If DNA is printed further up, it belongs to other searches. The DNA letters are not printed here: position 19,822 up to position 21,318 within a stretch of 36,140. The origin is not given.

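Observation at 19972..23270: Candidate undescribed two-gene system: cytosolic PAP2/vanadium-haloperoxidase-like protein translationally coupled to a cytosolic S8 subtilase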

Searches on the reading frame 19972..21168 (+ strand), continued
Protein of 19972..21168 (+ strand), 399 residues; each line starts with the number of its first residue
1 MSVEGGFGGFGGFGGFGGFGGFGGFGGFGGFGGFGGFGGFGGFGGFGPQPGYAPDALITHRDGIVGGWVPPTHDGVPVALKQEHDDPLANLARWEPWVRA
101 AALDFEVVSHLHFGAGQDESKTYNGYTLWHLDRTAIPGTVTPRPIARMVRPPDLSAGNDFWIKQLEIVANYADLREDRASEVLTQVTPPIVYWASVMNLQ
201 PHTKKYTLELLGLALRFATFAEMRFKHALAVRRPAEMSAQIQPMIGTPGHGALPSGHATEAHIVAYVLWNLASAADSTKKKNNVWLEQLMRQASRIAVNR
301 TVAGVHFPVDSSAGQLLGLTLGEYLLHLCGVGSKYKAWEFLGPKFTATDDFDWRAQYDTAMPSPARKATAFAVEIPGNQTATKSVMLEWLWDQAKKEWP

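Call 17: find_related_loci(query=A1, collection=genome_contigs, flank=10000)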
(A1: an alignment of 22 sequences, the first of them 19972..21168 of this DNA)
Query A1 (399 aa) in genome_contigs; peptide patterns used: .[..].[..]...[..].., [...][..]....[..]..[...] (x = any residue, [..] = any of these).
599 stretches matched a pattern (row limit reached: there are more); 531 encode a relative of the query (tblastn E <= 1e-3); the best 80 are kept; 80 distinct loci.
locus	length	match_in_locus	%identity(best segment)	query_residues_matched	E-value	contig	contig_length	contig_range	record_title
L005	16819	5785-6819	54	48-399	5e-116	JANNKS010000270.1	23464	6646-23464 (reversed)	MAG: Rhizobacter sp. isolate SOY_38_metabat_89 SOY_38_k141_3278305, whole genome shotgun sequence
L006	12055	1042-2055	50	50-398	7e-107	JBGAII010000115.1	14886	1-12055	MAG: Rubrivivax sp. isolate MAG_MBR_H125.99 MBRH125-99_opera_contig_7335, whole genome shotgun sequence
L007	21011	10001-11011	52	55-399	4e-104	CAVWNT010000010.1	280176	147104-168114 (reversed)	MAG: uncultured beta proteobacterium isolate MFD01275.bin.2.178 genome assembly, contig: contig_40101, whole genome shot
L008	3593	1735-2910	56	1-399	2e-103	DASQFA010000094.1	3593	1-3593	MAG TPA_asm: Rubrivivax sp. isolate SMAG_U11768 k141_208234, whole genome shotgun sequence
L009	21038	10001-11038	49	57-399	1e-99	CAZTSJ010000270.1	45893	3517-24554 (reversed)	MAG TPA_asm: uncultured Bordetella sp. isolate binchicken_co165_140 genome assembly, contig: k141_78519, whole genome sh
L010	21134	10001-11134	54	1-398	2e-94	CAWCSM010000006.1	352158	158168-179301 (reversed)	MAG: uncultured beta proteobacterium isolate MFD05442.bin.2.192 genome assembly, contig: contig_23658, whole genome shot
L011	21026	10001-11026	48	53-398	6e-92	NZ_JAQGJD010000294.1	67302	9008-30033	MAG: Tardiphaga sp. isolate RYN_476 scaffold_1639135, whole genome shotgun sequence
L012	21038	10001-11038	46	55-398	6e-90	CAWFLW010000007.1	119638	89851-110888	MAG: uncultured Alphaproteobacteria bacterium isolate MFD00392.bin.2.81 genome assembly, contig: contig_20217, whole gen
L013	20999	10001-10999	46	55-398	5e-87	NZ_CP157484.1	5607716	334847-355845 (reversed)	Alsobacter sp. KACC 23698 chromosome, complete genome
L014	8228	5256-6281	46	55-398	2e-86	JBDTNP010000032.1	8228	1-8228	MAG: Betaproteobacteria bacterium isolate cluster3_bin.153 NODE_42461_length_8228_cov_5.274685, whole genome shotgun seq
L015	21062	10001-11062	44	42-398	3e-85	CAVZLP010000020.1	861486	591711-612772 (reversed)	MAG: uncultured beta proteobacterium isolate MFD06085.bin.2.144 genome assembly, contig: contig_9590, whole genome shotg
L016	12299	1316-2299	48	56-398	4e-85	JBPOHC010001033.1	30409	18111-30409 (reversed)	MAG: Myxococcota bacterium isolate MAG_1 c_000000106782, whole genome shotgun sequence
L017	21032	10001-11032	45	55-397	8e-85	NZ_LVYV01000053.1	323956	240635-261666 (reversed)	Tardiphaga robiniae strain Vaf-07 contig_6, whole genome shotgun sequence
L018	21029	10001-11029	46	55-398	2e-84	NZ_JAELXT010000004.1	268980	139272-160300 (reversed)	Microvirga splendida strain BT325 NODE_4_length_268980_cov_36.042841, whole genome shotgun sequence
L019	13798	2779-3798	44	55-398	2e-84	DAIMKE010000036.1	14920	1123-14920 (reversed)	MAG TPA_asm: Bradyrhizobium sp. isolate CTOTU4207 NODE_784_length_14920_cov_3.661016, whole genome shotgun sequence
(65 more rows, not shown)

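Call 32: predict_structure(alignment_id=A3)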
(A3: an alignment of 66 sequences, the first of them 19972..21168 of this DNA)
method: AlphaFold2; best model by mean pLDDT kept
length: 399 residues; sequences in the alignment: 66
mean_pLDDT: 83.9   pTM: 0.83
mean pLDDT of the five models: 83.9, 82.3, 81.7, 81.3, 81.2
residues with pLDDT >= 90: 268; 70-90: 52; 50-70: 28; < 50: 51
segments of 3 or more residues with pLDDT < 50: 1-51
pLDDT, mean of each block of 10 residues (from residue 1): 28 39 33 31 40 62 67 70 72 92 96 87 93 87 97 87 97 95 92 93 96 98 96 94 88 96 97 87 90 97 97 98 98 97 97 95 89 96 96 96
secondary structure, 60 per line:
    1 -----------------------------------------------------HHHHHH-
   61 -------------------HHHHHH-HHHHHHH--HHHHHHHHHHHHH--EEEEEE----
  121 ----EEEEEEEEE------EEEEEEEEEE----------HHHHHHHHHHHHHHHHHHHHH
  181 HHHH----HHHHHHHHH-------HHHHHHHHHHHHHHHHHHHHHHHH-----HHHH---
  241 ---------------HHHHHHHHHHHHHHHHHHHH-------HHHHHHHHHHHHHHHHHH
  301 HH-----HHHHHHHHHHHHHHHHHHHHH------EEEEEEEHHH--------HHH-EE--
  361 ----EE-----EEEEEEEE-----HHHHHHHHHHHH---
elements in order: H54-59 H80-85 H87-93 H96-108 E111-116 E125-133 E140-149 H160-184 H189-197 H205-228 H234-237 H256-275 H283-302 H308-328 E335-341 E372-379 H385-396
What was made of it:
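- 19984..20109 (+): (GGF)14 repeat tail (aa 5-46). Perfect at the peptide level, encoded by 8 different 9-mers. AF2 predicts aa 1-51 disordered (call 32).
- AF2 gives no fixed structure for the monomer tail (call 32).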

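Call 37: fold_search(model_id=the predicted structure, library=pdb)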
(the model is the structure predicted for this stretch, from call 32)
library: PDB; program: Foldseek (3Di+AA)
matches with E <= 10: 144; with E <= 0.001: 22
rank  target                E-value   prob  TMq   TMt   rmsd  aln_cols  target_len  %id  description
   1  7f17_B                4.0e-06  1.00  0.38  0.69   2.5       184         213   22  Crystal Structure of acid phosphatase (released 2021-10-27)
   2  7f18_A                7.1e-06  1.00  0.37  0.68   8.5       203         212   20  Crystal Structure of a mutant of acid phosphatase from Pseudomonas aeruginosa (Q57H/W58P/D135R) (released 2021-10-27)
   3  7f17_A                1.1e-05  1.00  0.39  0.70   2.5       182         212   22  Crystal Structure of acid phosphatase (released 2021-10-27)
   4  7f18_C                1.6e-05  1.00  0.39  0.71   2.8       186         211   22  Crystal Structure of a mutant of acid phosphatase from Pseudomonas aeruginosa (Q57H/W58P/D135R) (released 2021-10-27)
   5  7f17_C                2.1e-05  1.00  0.38  0.69   2.5       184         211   22  Crystal Structure of acid phosphatase (released 2021-10-27)
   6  1iw8_F                2.0e-04  1.00  0.37  0.64   3.3       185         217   16  Crystal Structure of a mutant of acid phosphatase from Escherichia blattae (G74D/I153T) (released 2002-09-11)
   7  8yc1_B                2.2e-04  1.00  0.38  0.64   2.8       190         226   17  Acid phosphate hydrolase from Shigella flexneri (apo) (released 2025-02-19)
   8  9qcj_A                2.2e-04  1.00  0.38  0.64   2.8       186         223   15  Crystal structure of PhoC wild type acid phosphatase (released 2026-01-14)
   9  9qci_B                2.4e-04  1.00  0.38  0.65   2.7       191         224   15  Crystal structure of PhoC mutant acid phosphatase (released 2026-01-14)
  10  9qci_A                2.8e-04  1.00  0.38  0.64   2.7       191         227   15  Crystal structure of PhoC mutant acid phosphatase (released 2026-01-14)
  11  9qcj_C                2.8e-04  1.00  0.37  0.64   2.8       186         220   16  Crystal structure of PhoC wild type acid phosphatase (released 2026-01-14)
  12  1iw8_A                3.6e-04  1.00  0.37  0.65   3.2       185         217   15  Crystal Structure of a mutant of acid phosphatase from Escherichia blattae (G74D/I153T) (released 2002-09-11)
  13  2a96_A                3.8e-04  1.00  0.38  0.66   2.7       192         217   18  Crystal structure of phosphate tethered PhoN of S. typhimurium (released 2006-05-23)
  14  1iw8_B                4.3e-04  1.00  0.37  0.65   2.8       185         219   16  Crystal Structure of a mutant of acid phosphatase from Escherichia blattae (G74D/I153T) (released 2002-09-11)
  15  8yc1_A                4.3e-04  1.00  0.36  0.60   3.5       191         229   15  Acid phosphate hydrolase from Shigella flexneri (apo) (released 2025-02-19)
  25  4cit                  1.4e-03  1.00  0.33  0.33   6.2       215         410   15  Crystal structure of the first bacterial vanadium dependant iodoperoxidase (released 2014-10-08)
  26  4usz                  1.4e-03  1.00  0.32  0.31   7.1       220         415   17  Crystal structure of the first bacterial vanadium dependant iodoperoxidase (released 2014-10-08)
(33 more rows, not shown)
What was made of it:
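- On PAP2 superfamily (PF01569): Foldseek against 7f17 gives TM 0.69, rmsd 2.5 A (call 37).
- On Vanadium-dependent haloperoxidase: Foldseek against 4cit/4usz gives TM 0.31-0.33, E about 1e-3, weaker than the acid phosphatases (call 37).
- Checked: The fold is closer to soluble class A acid phosphatases (TM 0.69-0.71) than to vanadium haloperoxidases (TM about 0.33) (call 37).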

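Call 61: find_related_loci(query=A3, collection=viral_contigs, flank=6000)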
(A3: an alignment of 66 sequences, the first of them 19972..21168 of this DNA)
Query A3 (399 aa) in viral_contigs; peptide patterns used: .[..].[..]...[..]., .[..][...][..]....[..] (x = any residue, [..] = any of these).
14 stretches matched a pattern, but none encodes a relative of the query by tblastn (E <= 1e-3).
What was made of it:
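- On Known anti-phage defence systems (PADLOC-DB v2): No viral contigs matched (call 61).
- There were no relatives in IMG/VR viral contigs (call 61).
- Tried and rejected: IMG/VR gave no relatives (call 61).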

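Call 62: search_dna_similar(query=window:20113-21168:+, collection=plasmids, mode=protein, max_rows=25)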
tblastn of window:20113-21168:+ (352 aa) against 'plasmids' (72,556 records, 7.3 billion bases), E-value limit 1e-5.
Records with a match: 35; places in all: 35; records where one place covers at least 80% of the query: 31.
Best place of each record, by identity: <60% 35.
By first word of the organism name: Phaeobacter 21; Rhizobium 3; Paracoccus 3; Caballeronia 1; Parasedimentitalea 1; Roseibium 1; Paraburkholderia 1; Bosea 1; Pontibrevibacter 1; Terrarubrum 1; and 1 more.
By predicted mobility (MOB-suite, as given by PLSDB): non-mobilizable 24; conjugative 11.
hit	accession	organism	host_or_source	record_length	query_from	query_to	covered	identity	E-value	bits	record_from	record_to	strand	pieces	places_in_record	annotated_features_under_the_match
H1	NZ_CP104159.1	Rhizobium sp. CB3060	Leucaena leucocephala,cell culture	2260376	8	351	98%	45.0%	1e-70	246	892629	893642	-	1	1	record has no annotation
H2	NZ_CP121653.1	Rhizobium sp. CB3171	Calliandra calothyrsus,cell culture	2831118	8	351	98%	45.0%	1e-70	246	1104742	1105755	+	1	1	record has no annotation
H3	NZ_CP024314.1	Rhizobium sp. NXC24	Phaseolus vulgaris,cell culture,plant ...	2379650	8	351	98%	44.4%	1e-70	246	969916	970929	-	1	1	record has no annotation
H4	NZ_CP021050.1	Phaeobacter gallaeciensis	cell culture,Pacific plankton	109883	6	351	98%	40.4%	2e-53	196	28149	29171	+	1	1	phosphatase PAP2 family protein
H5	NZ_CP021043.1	Phaeobacter gallaeciensis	cell culture,Pacific plankton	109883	6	351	98%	40.4%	2e-53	196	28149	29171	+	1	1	phosphatase PAP2 family protein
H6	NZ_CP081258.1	Phaeobacter inhibens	-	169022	6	351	98%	40.4%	5e-53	195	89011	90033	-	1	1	phosphatase PAP2 family protein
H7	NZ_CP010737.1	Phaeobacter inhibens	cell culture,clam larvae aquaculture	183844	6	351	98%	40.4%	6e-53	195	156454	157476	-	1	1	phosphatase PAP2 family protein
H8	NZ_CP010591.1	Phaeobacter gallaeciensis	cell culture,clam larvae aquaculture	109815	6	351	98%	40.1%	4e-53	195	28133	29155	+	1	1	phosphatase PAP2 family protein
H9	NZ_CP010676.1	Phaeobacter gallaeciensis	cell culture,clam larvae aquaculture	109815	6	351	98%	40.1%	4e-53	195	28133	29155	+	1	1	phosphatase PAP2 family protein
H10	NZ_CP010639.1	Phaeobacter gallaeciensis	cell culture,clam aquaculture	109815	6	351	98%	40.1%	4e-53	195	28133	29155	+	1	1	phosphatase PAP2 family protein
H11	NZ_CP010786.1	Phaeobacter gallaeciensis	cell culture,algae aquaculture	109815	6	351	98%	40.1%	4e-53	195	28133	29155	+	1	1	phosphatase PAP2 family protein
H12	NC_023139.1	Phaeobacter gallaeciensis DSM 26640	-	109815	6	351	98%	40.1%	4e-53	195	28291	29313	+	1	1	phosphatase PAP2 family protein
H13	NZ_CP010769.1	Phaeobacter piscinae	cell culture,fish larvae aquaculture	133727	6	351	98%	40.1%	6e-53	195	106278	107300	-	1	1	phosphatase PAP2 family protein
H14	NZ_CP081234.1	Phaeobacter inhibens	-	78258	6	351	98%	39.9%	3e-53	196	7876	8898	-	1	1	phosphatase PAP2 family protein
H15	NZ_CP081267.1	Phaeobacter inhibens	-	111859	6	351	98%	39.9%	3e-53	196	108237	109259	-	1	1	phosphatase PAP2 family protein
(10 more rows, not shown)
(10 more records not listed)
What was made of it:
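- The module is patchily distributed across Alpha- and Betaproteobacteria and sits on plasmids or chromids in some genera (calls 17, 62).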

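Call 63: get_annotated_region(hit=H12, flank=7000)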
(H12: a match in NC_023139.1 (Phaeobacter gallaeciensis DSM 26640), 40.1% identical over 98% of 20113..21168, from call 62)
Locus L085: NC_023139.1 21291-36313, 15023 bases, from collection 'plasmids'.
description: Phaeobacter gallaeciensis DSM 26640 plasmid pGal_C110, complete sequence
organism: Phaeobacter gallaeciensis DSM 26640 (NCBI taxid 1423144)
taxonomy: Bacteria; Pseudomonadota; Alphaproteobacteria; Rhodobacterales; Roseobacteraceae; Phaeobacter; Phaeobacter gallaeciensis; Phaeobacter gallaeciensis DSM 26640
host: -; source: -; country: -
typing (MOB-suite, as given by PLSDB): non-mobilizable; replicon rep_cluster_636
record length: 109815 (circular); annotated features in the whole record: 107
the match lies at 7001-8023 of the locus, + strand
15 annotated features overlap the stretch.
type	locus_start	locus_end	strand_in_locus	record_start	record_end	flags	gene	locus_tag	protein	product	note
CDS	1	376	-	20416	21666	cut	kynU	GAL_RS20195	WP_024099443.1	kynureninase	GO:0019441 - tryptophan catabolic process to kynurenine [Evidence IEA]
CDS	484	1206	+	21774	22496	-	-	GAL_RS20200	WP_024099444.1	FCD domain-containing protein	-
CDS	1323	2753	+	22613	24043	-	-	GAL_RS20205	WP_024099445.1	NAD-dependent succinate-semialdehyde dehydrogenase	-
CDS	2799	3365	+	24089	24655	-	-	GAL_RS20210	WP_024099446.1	3-hydroxyanthranilate 3,4-dioxygenase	-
CDS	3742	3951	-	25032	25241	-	-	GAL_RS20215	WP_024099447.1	hypothetical protein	-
CDS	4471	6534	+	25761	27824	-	-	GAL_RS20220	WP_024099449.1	winged helix-turn-helix domain-containing protein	GO:0000160 - phosphorelay signal transduction system [Evidence IEA]; GO:0006355 - regulation of DNA-templated ...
CDS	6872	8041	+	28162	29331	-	-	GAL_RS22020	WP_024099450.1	phosphatase PAP2 family protein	-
CDS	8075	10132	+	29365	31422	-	-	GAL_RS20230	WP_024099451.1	S8 family serine peptidase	GO:0006508 - proteolysis [Evidence IEA]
CDS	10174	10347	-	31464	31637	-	-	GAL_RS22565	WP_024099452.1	hypothetical protein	-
CDS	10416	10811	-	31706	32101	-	-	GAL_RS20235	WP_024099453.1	hypothetical protein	-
CDS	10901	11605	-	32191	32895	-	-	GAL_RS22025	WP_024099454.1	hypothetical protein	-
CDS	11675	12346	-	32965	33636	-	-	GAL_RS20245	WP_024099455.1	hypothetical protein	-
CDS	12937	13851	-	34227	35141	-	-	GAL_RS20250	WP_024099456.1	MurR/RpiR family transcriptional regulator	GO:0006355 - regulation of DNA-templated transcription [Evidence IEA]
CDS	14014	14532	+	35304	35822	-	-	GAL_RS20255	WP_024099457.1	TRAP transporter small permease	-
CDS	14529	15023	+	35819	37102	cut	-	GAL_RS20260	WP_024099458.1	TRAP transporter large permease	GO:0008643 - carbohydrate transport [Evidence IEA]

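Call 65: search_protein_families(library=pfam, proteins=[L085:4471-6531:+, L085:8075-10129:+], max_evalue=0.01)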
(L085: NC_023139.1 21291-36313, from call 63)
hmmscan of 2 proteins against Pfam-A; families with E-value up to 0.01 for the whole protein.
L085:4471-6531:+ (687 aa): 9 families
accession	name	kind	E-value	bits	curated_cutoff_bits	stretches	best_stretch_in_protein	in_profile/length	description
PF00486.34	Trans_reg_C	-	4.6e-14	52.7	26.2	1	33-106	1-77/77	Transcriptional regulatory protein, C terminal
PF14559.12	TPR_19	-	7.7e-06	26.6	25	0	599-654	2-57/68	Tetratricopeptide repeat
PF07719.23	TPR_2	-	7.6e-05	23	27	0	625-654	4-33/34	Tetratricopeptide repeat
PF13432.12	TPR_16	-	0.00015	22.6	32.7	0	531-578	11-57/65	Tetratricopeptide repeat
PF13431.12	TPR_17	-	0.00028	21.4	24.4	0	540-566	2-28/34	Tetratricopeptide repeat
PF00515.34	TPR_1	-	0.00035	20.7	27.8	0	500-515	19-34/34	Tetratricopeptide repeat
PF23914.1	TPR_CcmH_CycH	-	0.0015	18.8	42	0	542-651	41-150/158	Cytochrome c-type biogenesis protein H TPR domain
PF13414.12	TPR_11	-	0.0017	18.4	26.8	0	533-565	10-42/42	TPR repeat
PF13428.12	TPR_14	-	0.0055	17.7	23.5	0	626-654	5-33/44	Tetratricopeptide repeat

L085:8075-10129:+ (685 aa): 1 family
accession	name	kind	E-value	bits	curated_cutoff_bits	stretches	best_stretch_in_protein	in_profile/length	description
PF00082.27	Peptidase_S8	-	4.5e-10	39.7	21.8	2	555-640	171-255/288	Subtilase family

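Call 67: search_dna_similar(query=L085:4471-6531:+, collection=plasmids, mode=protein, max_rows=30, max_evalue=1e-30)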
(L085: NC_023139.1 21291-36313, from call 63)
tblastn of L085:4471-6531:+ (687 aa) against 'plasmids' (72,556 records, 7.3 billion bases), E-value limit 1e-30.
Records with a match: 31; places in all: 31; records where one place covers at least 80% of the query: 22.
Best place of each record, by identity: >=99% 7; 95-99% 14; <60% 10.
By first word of the organism name: Phaeobacter 21; Rhizobium 3; Parasedimentitalea 1; Paraburkholderia 1; Roseibium 1; Caballeronia 1; Terrarubrum 1; Microvirga 1; Bosea 1.
By predicted mobility (MOB-suite, as given by PLSDB): non-mobilizable 20; conjugative 11.
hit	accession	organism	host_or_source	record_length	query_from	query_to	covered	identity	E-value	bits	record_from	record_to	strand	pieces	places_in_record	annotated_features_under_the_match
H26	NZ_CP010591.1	Phaeobacter gallaeciensis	cell culture,clam larvae aquaculture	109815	1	687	100%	100.0%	0e+0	1377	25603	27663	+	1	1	winged helix-turn-helix domain-containing protein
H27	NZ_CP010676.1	Phaeobacter gallaeciensis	cell culture,clam larvae aquaculture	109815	1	687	100%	100.0%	0e+0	1377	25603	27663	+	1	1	winged helix-turn-helix domain-containing protein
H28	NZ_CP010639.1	Phaeobacter gallaeciensis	cell culture,clam aquaculture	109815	1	687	100%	100.0%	0e+0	1377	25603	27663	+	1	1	winged helix-turn-helix domain-containing protein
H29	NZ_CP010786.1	Phaeobacter gallaeciensis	cell culture,algae aquaculture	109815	1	687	100%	100.0%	0e+0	1377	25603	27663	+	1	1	winged helix-turn-helix domain-containing protein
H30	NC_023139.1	Phaeobacter gallaeciensis DSM 26640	-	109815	1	687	100%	100.0%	0e+0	1377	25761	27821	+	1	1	winged helix-turn-helix domain-containing protein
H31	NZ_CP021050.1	Phaeobacter gallaeciensis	cell culture,Pacific plankton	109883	1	687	100%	99.1%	0e+0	1366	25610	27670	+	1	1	winged helix-turn-helix domain-containing protein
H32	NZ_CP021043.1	Phaeobacter gallaeciensis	cell culture,Pacific plankton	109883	1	687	100%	99.1%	0e+0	1366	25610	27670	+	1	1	winged helix-turn-helix domain-containing protein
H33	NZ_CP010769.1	Phaeobacter piscinae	cell culture,fish larvae aquaculture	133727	1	687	100%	98.7%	0e+0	1359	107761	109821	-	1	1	winged helix-turn-helix domain-containing protein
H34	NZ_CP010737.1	Phaeobacter inhibens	cell culture,clam larvae aquaculture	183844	1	687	100%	98.3%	0e+0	1359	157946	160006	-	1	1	winged helix-turn-helix domain-containing protein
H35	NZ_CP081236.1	Phaeobacter inhibens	-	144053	1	687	100%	98.3%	0e+0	1359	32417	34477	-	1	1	winged helix-turn-helix domain-containing protein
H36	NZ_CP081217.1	Phaeobacter inhibens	-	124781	1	687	100%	98.3%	0e+0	1359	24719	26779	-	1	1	winged helix-turn-helix domain-containing protein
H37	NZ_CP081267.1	Phaeobacter inhibens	-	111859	1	687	100%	98.3%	0e+0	1359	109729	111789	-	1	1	winged helix-turn-helix domain-containing protein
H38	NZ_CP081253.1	Phaeobacter inhibens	-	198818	1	687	100%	98.3%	0e+0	1359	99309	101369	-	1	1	winged helix-turn-helix domain-containing protein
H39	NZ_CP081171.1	Phaeobacter inhibens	-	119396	1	687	100%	98.3%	0e+0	1359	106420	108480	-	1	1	winged helix-turn-helix domain-containing protein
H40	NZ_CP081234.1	Phaeobacter inhibens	-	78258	1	687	100%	98.3%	0e+0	1359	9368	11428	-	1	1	winged helix-turn-helix domain-containing protein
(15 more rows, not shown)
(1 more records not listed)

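Call 71: find_related_loci(query=A3, collection=metagenome_contigs, flank=3000)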
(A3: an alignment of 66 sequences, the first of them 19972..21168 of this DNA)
Query A3 (399 aa) in metagenome_contigs; peptide patterns used: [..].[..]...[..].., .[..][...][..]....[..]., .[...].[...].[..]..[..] (x = any residue, [..] = any of these).
600 stretches matched a pattern (row limit reached: there are more); 480 encode a relative of the query (tblastn E <= 1e-3); the best 80 are kept; 80 distinct loci.
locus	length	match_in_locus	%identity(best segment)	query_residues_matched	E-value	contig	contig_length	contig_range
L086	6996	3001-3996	54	50-399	4e-115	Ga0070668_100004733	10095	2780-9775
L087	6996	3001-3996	54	50-399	4e-115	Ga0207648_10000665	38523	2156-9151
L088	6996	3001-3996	54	50-399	4e-115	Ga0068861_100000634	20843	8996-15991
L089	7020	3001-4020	56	52-399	1e-113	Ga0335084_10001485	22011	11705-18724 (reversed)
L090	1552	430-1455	53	48-399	4e-122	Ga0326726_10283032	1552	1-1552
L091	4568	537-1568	52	55-399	1e-107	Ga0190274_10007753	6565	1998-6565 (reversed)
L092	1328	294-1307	53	51-397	6e-113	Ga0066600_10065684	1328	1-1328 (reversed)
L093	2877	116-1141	49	57-399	7e-107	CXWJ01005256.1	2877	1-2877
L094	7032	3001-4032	50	48-399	4e-102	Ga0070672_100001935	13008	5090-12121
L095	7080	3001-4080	49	43-397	7e-102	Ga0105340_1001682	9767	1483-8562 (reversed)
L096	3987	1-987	52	42-398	4e-102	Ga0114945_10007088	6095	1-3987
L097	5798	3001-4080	49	43-397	6e-102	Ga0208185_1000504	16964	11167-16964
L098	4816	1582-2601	52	51-398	8e-101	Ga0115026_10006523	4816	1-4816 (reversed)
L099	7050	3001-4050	49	43-399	8e-98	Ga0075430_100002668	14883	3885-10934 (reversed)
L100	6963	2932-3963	48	43-398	9e-98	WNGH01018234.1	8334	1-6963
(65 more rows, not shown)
